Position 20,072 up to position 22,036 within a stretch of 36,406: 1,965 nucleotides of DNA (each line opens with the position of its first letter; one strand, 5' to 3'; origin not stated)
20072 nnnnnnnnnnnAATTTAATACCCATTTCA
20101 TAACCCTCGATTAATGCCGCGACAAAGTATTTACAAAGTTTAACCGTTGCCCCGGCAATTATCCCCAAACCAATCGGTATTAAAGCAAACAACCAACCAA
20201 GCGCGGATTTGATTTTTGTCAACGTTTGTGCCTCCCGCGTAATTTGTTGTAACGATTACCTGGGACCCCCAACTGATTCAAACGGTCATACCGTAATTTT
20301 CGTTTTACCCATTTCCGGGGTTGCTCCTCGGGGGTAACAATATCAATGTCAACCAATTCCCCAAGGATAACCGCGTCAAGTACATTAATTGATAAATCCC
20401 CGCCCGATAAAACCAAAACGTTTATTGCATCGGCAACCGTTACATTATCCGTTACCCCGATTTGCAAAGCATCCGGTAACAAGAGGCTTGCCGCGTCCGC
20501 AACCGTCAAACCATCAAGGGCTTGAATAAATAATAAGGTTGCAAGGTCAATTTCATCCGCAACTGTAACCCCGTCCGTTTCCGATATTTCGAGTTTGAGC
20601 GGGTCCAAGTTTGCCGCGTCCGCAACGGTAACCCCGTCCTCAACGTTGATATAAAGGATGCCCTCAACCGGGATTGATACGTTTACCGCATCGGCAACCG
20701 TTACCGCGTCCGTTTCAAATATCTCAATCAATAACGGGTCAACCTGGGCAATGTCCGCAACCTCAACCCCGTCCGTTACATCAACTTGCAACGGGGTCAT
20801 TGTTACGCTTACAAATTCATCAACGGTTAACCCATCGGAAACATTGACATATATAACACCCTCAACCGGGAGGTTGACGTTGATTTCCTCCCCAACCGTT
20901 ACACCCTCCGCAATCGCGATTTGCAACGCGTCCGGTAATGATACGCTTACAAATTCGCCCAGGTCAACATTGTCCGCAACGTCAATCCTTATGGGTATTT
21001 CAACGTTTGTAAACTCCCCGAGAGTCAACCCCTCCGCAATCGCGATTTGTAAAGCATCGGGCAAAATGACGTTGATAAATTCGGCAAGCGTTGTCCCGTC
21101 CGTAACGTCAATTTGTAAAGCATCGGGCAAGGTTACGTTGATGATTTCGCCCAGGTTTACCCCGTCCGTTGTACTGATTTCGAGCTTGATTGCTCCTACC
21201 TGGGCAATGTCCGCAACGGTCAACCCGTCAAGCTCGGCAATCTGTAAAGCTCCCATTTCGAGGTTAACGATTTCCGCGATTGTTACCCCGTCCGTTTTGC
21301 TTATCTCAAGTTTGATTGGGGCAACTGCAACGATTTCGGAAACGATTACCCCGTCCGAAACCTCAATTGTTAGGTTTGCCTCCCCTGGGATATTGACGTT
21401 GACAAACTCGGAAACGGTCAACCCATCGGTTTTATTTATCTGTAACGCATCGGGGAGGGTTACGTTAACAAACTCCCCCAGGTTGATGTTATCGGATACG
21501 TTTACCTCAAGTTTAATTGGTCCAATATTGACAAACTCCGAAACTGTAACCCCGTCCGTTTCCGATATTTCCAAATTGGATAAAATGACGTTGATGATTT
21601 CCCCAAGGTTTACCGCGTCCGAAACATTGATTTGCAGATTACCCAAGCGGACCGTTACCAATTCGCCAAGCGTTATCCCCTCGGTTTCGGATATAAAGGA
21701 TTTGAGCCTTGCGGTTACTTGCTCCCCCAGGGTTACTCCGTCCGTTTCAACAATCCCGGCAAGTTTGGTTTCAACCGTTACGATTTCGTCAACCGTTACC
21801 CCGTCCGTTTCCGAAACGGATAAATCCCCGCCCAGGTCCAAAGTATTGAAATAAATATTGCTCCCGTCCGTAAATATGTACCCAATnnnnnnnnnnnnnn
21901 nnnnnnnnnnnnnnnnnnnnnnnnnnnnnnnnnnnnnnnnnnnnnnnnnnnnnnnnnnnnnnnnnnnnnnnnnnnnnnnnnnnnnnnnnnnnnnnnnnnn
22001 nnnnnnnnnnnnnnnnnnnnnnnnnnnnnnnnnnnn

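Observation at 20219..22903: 894-aa protein between the modification cassette and portal: propeller-like head, 23 tandem repeats and a poly-basic tail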

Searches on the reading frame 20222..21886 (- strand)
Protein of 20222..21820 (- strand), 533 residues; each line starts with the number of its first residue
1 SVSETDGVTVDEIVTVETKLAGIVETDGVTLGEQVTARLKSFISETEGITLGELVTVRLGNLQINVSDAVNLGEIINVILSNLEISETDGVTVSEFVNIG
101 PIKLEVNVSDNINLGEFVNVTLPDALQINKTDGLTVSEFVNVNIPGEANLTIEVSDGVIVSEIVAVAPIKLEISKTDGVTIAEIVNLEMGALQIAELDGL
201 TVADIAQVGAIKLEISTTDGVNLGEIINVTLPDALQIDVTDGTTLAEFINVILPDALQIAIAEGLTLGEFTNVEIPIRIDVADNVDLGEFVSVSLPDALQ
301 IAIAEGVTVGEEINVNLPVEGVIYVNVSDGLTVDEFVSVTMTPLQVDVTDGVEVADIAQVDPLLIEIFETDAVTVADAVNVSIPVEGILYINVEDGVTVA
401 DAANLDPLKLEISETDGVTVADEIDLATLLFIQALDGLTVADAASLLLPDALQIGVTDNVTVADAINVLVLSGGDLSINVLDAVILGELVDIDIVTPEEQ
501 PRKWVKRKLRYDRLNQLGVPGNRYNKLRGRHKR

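Call 44: predict_structure(alignment_id=A3)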
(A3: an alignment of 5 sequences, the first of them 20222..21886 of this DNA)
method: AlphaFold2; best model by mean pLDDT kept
length: 555 residues; sequences in the alignment: 5
mean_pLDDT: 59.6   pTM: 0.54
mean pLDDT of the five models: 59.6, 59.5, 58.8, 57.9, 56.8
residues with pLDDT >= 90: 0; 70-90: 156; 50-70: 231; < 50: 168
segments of 3 or more residues with pLDDT < 50: 1-44, 57-60, 335-343, 359-364, 380-384, 401-407, 425-429, 446-451, 465-473, 486-505, 510-555
pLDDT, mean of each block of 10 residues (from residue 1): 33 34 38 38 48 52 53 61 67 70 68 76 68 81 69 78 71 77 74 74 79 73 80 73 81 72 80 66 76 65 73 56 64 52 58 61 55 62 53 62 44 64 53 62 54 58 50 50 49 43 50 39 33 37 36 36
secondary structure, 60 per line:
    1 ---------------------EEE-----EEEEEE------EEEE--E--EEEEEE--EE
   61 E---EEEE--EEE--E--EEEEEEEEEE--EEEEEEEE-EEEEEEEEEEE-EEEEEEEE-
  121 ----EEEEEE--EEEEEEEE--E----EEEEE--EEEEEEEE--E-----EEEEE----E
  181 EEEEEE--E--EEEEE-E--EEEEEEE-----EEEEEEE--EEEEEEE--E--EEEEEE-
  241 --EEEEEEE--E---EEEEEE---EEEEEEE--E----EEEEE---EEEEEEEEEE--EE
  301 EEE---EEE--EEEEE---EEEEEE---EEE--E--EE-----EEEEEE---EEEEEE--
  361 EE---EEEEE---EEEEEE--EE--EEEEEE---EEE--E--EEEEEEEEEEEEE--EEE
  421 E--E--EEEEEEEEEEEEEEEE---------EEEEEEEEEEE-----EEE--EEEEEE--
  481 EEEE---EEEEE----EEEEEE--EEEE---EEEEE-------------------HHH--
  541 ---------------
elements in order: E22-24 E30-35 E42-45 E51-56 E59-61 E65-68 E71-73 E79-88 E91-98 E100-110 E112-119 E125-130 E133-140 E148-152 E155-162 E171-175 E180-186 E192-196 E201-207 E213-219 E222-228 E234-239 E243-249 E256-261 E265-271 E279-283 E287-296 E299-303 E307-309 E312-316 E320-325 E329-331 E344-349 E353-358 E366-370 E374-379 E386-391 E395-397 E403-415 E418-421 E427-442 E452-462 E468-470 E473-478 E481-484 E488-492 E497-502 E505-508 E512-516
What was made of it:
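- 20333..21814 (-): Stalk: 23 degenerate repeats of 18-24 aa (aa 364-857), very acidic (net charge -76). The AlphaFold2 model is all-beta with two strands per unit but low confidence (call 44).
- On Right-handed parallel beta-helix (Pfam Beta_helix / NosD / PbH1), i.e. tailspike-type solenoid: The AlphaFold2 stalk model has pLDDT 59.6 with two strands per unit (call 44).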

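Call 46: search_protein_representatives(protein=window:20222-21820:-)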
Query: 533 residues. Proteins with E-value up to 0.001 (for the whole library): 534; up to 1e-10: 210; up to 1e-30: 18. The best 150 are listed.
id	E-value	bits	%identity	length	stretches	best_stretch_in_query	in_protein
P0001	0.0e+00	1065.9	100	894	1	1-533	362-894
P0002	5.0e-76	273.0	42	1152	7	132-318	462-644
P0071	3.1e-68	247.3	33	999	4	163-497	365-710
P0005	1.9e-47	178.8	41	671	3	105-358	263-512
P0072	2.4e-46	175.1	35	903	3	5-191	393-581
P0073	3.0e-45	171.5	35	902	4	292-478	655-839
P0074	5.4e-43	164.1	31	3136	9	160-472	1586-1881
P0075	7.1e-43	163.7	29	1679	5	168-490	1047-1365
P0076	6.8e-41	157.2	29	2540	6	23-221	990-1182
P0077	2.5e-40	155.3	35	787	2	45-272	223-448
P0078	2.5e-39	152.0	43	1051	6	342-423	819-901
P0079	1.5e-37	146.1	32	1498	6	209-425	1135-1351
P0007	1.1e-36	143.3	42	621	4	345-530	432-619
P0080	2.0e-34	135.8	28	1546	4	26-466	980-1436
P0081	2.3e-34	135.7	40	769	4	2-141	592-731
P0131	3.4e-21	92.2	28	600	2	299-528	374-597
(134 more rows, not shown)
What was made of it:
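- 20333..21814 (-): The repeat family has 534 representative proteins (call 46).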

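Call 48: fold_search(model_id=the predicted structure, library=pdb)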
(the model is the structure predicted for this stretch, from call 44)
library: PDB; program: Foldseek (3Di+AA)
matches with E <= 10: 29; with E <= 0.001: 0
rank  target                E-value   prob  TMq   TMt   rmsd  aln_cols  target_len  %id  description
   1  8c50_A                1.8e+00  0.03  0.13  0.16  17.0       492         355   10  Pontibacter korlensis curli subunit CsgA (released 2023-06-28)
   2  6n2b_B                2.1e+00  0.07  0.17  0.25  27.8       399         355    9  The Crystal Structure of Caldicellulosiruptor kristjanssonii Tapirin C-terminal domain (released 2018-12-19)
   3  1hm8_A                2.5e+00  0.02  0.10  0.11  13.8       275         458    9  CRYSTAL STRUCTURE OF S.PNEUMONIAE N-ACETYLGLUCOSAMINE-1-PHOSPHATE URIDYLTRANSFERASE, GLMU, BOUND TO ACETYL COENZYME A (released 2001-11-30)
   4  6n2c_A                3.5e+00  0.06  0.13  0.17  14.5       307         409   13  The Crystal Structure of Caldicellulosiruptor hydrothermalis Tapirin C-terminal domain (released 2018-12-19)
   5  6nyf_A                4.0e+00  0.08  0.31  0.25  12.1       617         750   12  Helicobacter pylori Vacuolating Cytotoxin A Oligomeric Assembly 1 (OA-1) (released 2019-03-27)
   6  7o9o                  4.0e+00  0.01  0.08  0.12  16.5       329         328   11  Crystal structure of the Awp3b (adhesin-like wall protein 3b) A-domain from Candida glabrata (released 2021-12-15)
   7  6p5t_B                4.4e+00  0.03  0.19  0.15  18.0       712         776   12  Surface-layer (S-layer) RsaA protein from Caulobacter crescentus bound to strontium and iodide (released 2020-01-15)
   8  1g97                  5.1e+00  0.01  0.09  0.11  13.7       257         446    9  S.PNEUMONIAE GLMU COMPLEXED WITH UDP-N-ACETYLGLUCOSAMINE AND MG2+ (released 2001-05-22)
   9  3twd_A                5.9e+00  0.02  0.10  0.17  14.3       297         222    9  glmuC1 in complex with an antibacterial inhibitor (released 2011-10-19)
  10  6z7p_A                6.2e+00  0.03  0.21  0.14  18.7       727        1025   12  Composite model of the Caulobacter crescentus S-layer bound to the O-antigen of lipopolysaccharide (released 2020-07-15)
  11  4ac3                  6.2e+00  0.01  0.10  0.11  14.0       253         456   10  S.pneumoniae GlmU in complex with an antibacterial inhibitor (released 2012-02-15)
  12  2oi6_A                6.5e+00  0.02  0.10  0.11  13.5       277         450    9  E. coli GlmU- Complex with UDP-GlcNAc, CoA and GlcN-1-PO4 (released 2007-06-19)
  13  1g95                  6.5e+00  0.02  0.11  0.12  13.9       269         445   10  CRYSTAL STRUCTURE OF S.PNEUMONIAE GLMU, APO FORM (released 2001-05-22)
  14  7o9q_B                6.5e+00  0.01  0.10  0.15  16.8       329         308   12  Crystal structure of the Awp1 (adhesin-like wall protein 1) A-domain from Candida glabrata (released 2021-12-15)
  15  6p5t_D                7.1e+00  0.02  0.20  0.16  17.6       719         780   12  Surface-layer (S-layer) RsaA protein from Caulobacter crescentus bound to strontium and iodide (released 2020-01-15)
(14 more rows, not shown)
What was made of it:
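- Tried and rejected: Stalk structure: Foldseek on the stalk model found nothing significant (call 48).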

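Call 51: search_protein_families(library=pfam, alignment_id=A5, max_evalue=0.001)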
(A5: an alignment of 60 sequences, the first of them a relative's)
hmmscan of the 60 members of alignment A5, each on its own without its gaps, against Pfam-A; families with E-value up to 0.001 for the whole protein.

A. member 1, P0081 (769 aa): 0 families

B. families by the number of members that match (of 60 scanned): 18 families
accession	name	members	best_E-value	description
PF13385.13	Laminin_G_3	12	2.6e-23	Concanavalin A-like lectin/glucanases superfamily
PF22633.2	F5_F8_type_C_2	2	5.2e-17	NedA-like, galactose-binding domain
PF00754.31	F5_F8_type_C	2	5.3e-17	F5/8 type C domain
PF17961.7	Big_8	2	0.00042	Bacterial Ig domain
PF24681.1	Kelch_KLHDC2_KLHL20_DRC7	1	1.2e-77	KLHDC2/KLHL20/DRC7 Kelch-repeats domain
PF24981.1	Beta-prop_ATRN-LZTR1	1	2.8e-44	Attractin/LZTR1 beta-propeller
PF13415.12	Kelch_3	1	1.4e-32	Galactose oxidase, central domain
PF13418.12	Kelch_4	1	8.1e-12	Galactose oxidase, central domain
PF24517.2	CBM96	1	2.2e-11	Carbohydrate-binding module family 96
PF01344.31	Kelch_1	1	5.9e-11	Kelch motif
PF05048.19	NosD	1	9e-09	Periplasmic copper-binding protein (NosD)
PF02018.23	CBM_4_9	1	5.9e-08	Carbohydrate binding domain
PF02210.31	Laminin_G_2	1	3.8e-06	Laminin G domain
PF20841.2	NtrZ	1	0.00011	NtrZ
PF06848.17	Disaggr_repeat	1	0.00035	Disaggregatase related repeat domain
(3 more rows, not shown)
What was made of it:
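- In 60 relatives sharing the stalk, the N-terminal partners include Laminin_G_3 (12 of 60), F5/8-C, CBM96, CBM4_9 and Kelch (call 51). The other heads found on the same stalk are non-catalytic binding modules (call 51).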

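Call 52: search_protein_families(library=phrogs, alignment_id=A5, max_evalue=0.001)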
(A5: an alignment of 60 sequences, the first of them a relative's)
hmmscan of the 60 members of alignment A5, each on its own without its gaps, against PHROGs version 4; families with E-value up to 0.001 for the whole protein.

A. member 1, P0081 (769 aa): 0 families

B. families by the number of members that match (of 60 scanned): 17 families
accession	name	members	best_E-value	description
phrog_8510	-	2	2.2e-15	virion structural protein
phrog_24074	-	2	1.1e-10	-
phrog_17517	-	1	2.3e-39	tail protein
phrog_16348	-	1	7.7e-33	-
phrog_33548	-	1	4e-17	-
phrog_38477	-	1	1e-16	-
phrog_10667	-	1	5.6e-13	-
phrog_687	-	1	4.2e-08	structural protein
phrog_553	-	1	1.7e-05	minor tail protein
phrog_2154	-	1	1.8e-05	-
phrog_13459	-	1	5.1e-05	-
phrog_28788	-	1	0.00025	-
phrog_15947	-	1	0.00029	-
phrog_24957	-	1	0.00039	-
phrog_10170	-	1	0.00047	transglycosylase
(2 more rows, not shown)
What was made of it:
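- Several of these relatives hit PHROG families annotated 'virion structural protein', 'tail protein' or 'minor tail protein' (call 52).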

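Call 91: search_protein_families(library=pfam, proteins=[P0081, P0131], max_evalue=0.01)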
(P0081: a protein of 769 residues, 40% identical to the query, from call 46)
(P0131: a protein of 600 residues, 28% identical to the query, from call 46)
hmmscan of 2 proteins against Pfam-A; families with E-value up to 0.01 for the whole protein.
P0081 (769 aa): 0 families

P0131 (600 aa): 0 families

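Call 99: find_related_loci(query=P0081, collection=viral_contigs, flank=8000)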
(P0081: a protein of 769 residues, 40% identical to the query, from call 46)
Query P0081 (769 aa) in viral_contigs; peptide patterns used: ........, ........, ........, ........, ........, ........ (x = any residue, [..] = any of these).
14 stretches matched a pattern, but none encodes a relative of the query by tblastn (E <= 1e-3).
